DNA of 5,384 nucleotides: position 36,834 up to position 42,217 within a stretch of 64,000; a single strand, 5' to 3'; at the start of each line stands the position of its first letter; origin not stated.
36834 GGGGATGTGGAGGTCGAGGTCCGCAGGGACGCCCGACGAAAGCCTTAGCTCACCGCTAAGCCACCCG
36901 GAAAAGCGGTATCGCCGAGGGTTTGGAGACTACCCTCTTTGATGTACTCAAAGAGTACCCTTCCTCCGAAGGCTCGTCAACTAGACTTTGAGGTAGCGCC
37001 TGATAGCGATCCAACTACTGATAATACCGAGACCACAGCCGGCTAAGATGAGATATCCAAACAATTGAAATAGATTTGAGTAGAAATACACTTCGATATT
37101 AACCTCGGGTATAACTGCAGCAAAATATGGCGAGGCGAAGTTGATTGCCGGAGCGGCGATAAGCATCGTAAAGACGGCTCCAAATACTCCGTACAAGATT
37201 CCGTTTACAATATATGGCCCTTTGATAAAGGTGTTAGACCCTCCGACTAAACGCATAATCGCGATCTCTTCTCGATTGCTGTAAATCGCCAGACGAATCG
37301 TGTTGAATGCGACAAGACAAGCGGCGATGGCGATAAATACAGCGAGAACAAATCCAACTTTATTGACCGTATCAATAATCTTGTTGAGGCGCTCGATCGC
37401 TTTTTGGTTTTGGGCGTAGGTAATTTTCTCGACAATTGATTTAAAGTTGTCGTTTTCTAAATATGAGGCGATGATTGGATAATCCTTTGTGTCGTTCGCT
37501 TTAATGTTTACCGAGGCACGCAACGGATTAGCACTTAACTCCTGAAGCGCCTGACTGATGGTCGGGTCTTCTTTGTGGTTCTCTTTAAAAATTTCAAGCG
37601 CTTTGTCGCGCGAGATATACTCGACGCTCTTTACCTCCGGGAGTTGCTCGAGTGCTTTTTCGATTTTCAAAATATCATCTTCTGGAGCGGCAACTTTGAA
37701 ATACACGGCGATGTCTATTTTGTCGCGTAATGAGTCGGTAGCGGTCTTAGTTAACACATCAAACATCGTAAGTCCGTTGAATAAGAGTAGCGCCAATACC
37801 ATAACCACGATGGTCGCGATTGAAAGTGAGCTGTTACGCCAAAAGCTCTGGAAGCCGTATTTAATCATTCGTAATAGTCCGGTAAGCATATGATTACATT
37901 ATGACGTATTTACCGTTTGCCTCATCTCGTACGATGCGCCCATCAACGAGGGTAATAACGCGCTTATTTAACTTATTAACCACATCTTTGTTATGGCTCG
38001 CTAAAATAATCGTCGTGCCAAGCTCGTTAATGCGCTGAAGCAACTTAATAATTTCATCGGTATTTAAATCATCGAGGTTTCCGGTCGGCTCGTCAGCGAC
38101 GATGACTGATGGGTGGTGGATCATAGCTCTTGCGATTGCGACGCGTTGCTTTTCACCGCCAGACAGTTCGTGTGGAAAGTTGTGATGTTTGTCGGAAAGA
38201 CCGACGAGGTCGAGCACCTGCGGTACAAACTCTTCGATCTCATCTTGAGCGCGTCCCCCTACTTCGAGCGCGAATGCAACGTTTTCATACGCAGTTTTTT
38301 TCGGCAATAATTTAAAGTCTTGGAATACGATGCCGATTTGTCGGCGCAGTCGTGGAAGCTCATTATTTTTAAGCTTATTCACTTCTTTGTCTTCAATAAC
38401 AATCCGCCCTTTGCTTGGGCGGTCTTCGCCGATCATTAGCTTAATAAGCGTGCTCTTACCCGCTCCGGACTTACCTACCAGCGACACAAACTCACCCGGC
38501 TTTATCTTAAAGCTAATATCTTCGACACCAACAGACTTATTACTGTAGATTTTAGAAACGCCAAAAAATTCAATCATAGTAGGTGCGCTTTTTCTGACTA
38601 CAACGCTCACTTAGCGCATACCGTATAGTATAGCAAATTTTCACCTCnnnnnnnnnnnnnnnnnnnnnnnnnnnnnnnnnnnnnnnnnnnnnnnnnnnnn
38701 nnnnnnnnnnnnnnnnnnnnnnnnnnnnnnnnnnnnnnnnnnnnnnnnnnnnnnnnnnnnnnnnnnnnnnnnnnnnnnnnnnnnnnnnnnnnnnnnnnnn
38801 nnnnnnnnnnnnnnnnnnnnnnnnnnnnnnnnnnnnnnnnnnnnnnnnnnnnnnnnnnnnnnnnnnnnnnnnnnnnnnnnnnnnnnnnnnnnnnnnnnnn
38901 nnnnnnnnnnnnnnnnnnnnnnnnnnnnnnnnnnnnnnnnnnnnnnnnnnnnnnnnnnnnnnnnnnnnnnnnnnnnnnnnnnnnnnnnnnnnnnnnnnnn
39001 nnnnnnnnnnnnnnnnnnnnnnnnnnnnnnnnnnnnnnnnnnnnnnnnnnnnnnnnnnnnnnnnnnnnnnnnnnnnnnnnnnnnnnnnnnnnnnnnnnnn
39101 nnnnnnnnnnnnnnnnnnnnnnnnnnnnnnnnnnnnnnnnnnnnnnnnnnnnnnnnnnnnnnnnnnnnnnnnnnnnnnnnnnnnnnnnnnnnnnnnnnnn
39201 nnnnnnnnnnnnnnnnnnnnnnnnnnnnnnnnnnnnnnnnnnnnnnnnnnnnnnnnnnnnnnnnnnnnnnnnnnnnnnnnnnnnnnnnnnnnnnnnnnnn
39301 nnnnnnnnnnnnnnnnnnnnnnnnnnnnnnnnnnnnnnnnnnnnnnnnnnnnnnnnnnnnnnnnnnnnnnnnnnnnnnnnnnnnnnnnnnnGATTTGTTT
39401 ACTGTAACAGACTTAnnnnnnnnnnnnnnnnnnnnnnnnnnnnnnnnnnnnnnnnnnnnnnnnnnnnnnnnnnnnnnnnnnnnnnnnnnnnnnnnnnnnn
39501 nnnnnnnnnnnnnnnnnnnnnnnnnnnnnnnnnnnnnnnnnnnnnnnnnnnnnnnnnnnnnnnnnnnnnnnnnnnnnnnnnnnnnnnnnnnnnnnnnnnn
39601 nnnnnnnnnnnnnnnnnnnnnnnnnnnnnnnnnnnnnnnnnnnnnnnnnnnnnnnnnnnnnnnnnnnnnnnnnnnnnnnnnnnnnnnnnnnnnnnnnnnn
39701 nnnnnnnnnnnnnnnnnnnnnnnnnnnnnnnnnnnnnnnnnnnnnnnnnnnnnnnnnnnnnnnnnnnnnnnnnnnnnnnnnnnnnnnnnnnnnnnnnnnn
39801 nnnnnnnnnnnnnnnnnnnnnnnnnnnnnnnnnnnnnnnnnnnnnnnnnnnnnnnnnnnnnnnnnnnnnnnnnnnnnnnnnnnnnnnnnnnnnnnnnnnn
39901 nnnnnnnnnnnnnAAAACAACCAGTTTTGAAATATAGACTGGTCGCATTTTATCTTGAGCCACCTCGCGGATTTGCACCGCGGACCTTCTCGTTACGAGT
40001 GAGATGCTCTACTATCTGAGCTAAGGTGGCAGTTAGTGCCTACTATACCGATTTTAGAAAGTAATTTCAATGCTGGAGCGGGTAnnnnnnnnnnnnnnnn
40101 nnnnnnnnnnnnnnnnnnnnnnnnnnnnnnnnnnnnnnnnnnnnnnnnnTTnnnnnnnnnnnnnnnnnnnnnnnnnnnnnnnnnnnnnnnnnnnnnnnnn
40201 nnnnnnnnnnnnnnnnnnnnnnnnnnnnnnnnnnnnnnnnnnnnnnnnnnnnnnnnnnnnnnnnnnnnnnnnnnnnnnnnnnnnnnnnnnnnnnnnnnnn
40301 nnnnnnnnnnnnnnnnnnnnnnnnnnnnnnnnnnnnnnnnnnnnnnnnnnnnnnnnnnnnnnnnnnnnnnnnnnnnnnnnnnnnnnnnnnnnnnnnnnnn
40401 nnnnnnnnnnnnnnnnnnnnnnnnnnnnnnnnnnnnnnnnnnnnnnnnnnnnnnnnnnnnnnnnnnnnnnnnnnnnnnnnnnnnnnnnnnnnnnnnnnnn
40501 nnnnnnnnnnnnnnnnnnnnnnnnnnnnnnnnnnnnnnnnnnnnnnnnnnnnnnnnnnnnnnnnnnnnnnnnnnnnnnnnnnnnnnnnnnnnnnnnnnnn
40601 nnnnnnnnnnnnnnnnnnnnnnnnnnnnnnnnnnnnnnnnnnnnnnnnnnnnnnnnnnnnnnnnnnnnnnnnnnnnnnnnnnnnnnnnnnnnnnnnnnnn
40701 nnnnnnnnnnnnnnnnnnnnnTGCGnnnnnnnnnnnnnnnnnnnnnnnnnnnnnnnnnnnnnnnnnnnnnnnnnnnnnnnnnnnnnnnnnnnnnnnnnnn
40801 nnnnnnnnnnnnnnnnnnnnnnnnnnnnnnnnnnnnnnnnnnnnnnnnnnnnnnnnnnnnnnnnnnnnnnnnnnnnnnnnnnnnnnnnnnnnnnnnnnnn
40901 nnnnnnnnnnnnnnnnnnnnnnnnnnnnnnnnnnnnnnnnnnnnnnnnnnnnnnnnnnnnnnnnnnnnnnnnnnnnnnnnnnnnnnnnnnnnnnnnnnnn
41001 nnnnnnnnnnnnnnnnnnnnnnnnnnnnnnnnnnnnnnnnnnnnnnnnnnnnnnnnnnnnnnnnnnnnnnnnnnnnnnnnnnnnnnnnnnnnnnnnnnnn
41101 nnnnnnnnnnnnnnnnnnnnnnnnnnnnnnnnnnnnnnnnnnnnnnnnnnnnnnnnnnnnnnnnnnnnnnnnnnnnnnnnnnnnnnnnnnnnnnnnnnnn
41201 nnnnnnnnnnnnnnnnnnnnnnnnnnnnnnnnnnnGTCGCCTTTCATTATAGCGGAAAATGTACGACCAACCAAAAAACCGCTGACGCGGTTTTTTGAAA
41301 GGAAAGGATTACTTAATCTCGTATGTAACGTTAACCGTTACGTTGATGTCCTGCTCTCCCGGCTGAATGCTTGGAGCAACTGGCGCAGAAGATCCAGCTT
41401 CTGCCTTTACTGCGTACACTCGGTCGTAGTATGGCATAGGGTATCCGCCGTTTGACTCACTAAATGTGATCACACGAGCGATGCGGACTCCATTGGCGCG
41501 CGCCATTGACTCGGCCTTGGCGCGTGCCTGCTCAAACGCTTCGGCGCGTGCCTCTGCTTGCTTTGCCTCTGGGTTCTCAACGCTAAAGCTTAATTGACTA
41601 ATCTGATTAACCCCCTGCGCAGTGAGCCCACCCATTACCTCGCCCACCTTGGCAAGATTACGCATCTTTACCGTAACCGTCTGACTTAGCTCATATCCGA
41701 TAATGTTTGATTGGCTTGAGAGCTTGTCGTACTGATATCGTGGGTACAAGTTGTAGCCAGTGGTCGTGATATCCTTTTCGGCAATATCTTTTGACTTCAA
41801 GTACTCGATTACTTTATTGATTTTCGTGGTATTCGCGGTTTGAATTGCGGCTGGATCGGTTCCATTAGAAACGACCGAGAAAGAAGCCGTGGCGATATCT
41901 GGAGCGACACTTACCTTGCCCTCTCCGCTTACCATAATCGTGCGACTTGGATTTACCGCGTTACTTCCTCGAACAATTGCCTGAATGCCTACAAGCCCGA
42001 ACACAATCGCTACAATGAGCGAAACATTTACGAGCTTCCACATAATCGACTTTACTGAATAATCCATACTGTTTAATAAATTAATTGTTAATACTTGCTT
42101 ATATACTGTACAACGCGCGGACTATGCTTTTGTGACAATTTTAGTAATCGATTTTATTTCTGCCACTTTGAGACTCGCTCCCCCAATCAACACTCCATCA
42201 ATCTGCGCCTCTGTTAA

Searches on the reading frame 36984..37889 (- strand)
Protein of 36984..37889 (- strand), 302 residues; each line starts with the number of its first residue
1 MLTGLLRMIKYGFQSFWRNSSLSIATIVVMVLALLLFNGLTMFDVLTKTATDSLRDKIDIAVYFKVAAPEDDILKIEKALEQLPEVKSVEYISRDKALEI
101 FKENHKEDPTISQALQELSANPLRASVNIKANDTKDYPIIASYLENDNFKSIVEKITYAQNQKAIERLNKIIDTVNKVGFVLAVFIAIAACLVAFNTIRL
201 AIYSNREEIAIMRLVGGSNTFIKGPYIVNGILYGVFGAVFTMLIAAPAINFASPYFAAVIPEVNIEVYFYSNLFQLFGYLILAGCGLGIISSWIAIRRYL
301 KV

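Call 57: search_protein_families(library=pfam, proteins=[window:36984-37889:-], max_evalue=0.00001)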
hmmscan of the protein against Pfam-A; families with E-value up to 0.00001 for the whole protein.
window:36984-37889:- (302 aa): 2 families
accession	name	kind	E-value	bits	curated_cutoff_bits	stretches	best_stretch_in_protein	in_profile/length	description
PF18075.7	FtsX_ECD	-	1.1e-17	64.8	23.5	1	59-146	2-89/96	FtsX extracellular domain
PF02687.27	FtsX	-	8.2e-10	39.2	25.5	1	181-301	2-117/120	FtsX-like permease C-terminal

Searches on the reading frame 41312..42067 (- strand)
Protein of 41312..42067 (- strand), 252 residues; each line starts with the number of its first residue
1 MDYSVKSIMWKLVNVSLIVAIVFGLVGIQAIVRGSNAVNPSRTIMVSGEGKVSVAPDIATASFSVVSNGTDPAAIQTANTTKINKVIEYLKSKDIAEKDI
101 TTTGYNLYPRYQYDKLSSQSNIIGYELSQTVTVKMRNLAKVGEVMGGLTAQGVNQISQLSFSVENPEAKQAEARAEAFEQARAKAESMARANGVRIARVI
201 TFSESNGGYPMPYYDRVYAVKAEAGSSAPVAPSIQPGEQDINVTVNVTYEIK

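Call 58: search_protein_families(library=pfam, proteins=[window:41312-42067:-], max_evalue=0.00001)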
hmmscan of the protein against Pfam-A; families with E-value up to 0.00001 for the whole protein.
window:41312-42067:- (252 aa): 1 family
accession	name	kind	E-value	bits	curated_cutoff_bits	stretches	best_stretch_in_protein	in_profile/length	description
PF04402.19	SIMPL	-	1.1e-56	192.8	25.2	1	44-249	1-205/205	Protein of unknown function (DUF541)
